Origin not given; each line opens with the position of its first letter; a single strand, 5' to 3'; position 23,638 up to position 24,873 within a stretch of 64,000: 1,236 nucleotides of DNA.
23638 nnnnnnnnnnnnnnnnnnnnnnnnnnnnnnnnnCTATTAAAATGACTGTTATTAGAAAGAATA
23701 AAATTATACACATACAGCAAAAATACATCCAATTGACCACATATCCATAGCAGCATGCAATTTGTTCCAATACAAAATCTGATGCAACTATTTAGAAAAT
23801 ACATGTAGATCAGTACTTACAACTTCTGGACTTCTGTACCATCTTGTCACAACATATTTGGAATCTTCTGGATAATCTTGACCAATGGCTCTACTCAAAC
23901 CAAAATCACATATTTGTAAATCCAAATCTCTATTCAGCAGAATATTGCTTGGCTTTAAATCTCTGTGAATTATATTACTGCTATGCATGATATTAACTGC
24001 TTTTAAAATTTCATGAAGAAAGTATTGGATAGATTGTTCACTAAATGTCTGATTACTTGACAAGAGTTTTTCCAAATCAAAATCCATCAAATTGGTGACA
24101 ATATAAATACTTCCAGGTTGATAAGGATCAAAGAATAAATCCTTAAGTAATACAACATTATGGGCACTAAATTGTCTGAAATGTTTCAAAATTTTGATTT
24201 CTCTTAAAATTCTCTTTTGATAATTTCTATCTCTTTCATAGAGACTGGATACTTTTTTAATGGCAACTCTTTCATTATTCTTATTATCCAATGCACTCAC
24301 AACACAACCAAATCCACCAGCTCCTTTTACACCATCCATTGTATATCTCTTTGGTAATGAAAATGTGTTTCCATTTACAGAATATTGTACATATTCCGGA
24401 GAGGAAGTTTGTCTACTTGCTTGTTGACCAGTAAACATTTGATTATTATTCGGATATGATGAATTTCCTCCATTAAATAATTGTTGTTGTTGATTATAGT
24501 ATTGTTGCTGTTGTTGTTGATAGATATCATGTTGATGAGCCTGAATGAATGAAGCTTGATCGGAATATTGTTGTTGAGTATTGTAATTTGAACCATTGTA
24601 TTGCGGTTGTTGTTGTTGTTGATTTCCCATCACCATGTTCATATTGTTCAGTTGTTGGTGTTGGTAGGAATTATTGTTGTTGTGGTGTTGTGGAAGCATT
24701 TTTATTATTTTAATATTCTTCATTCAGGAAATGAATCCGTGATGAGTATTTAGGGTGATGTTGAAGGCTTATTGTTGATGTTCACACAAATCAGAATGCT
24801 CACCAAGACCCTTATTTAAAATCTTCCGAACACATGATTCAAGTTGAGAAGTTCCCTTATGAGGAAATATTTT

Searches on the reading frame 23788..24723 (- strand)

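Call 18: search_protein_families(library=pfam, proteins=[window:23788-24723:-], max_evalue=0.001)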
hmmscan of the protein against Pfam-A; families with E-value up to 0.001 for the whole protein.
window:23788-24723:- (311 aa): 4 families
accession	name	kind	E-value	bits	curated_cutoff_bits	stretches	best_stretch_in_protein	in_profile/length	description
PF00069.31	Pkinase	-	7.4e-43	147.3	31.7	1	134-304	8-171/263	Protein kinase domain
PF07714.23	PK_Tyr_Ser-Thr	-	3.5e-24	86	23.1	1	134-304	8-178/258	Protein tyrosine and serine/threonine kinase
PF06293.20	Kdo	-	7.1e-06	26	21.3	1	208-267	94-155/207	Lipopolysaccharide kinase (Kdo/WaaP) family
PF03109.22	ABC1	-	0.00093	18.8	22.9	0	244-283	181-220/244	ABC1 atypical kinase-like domain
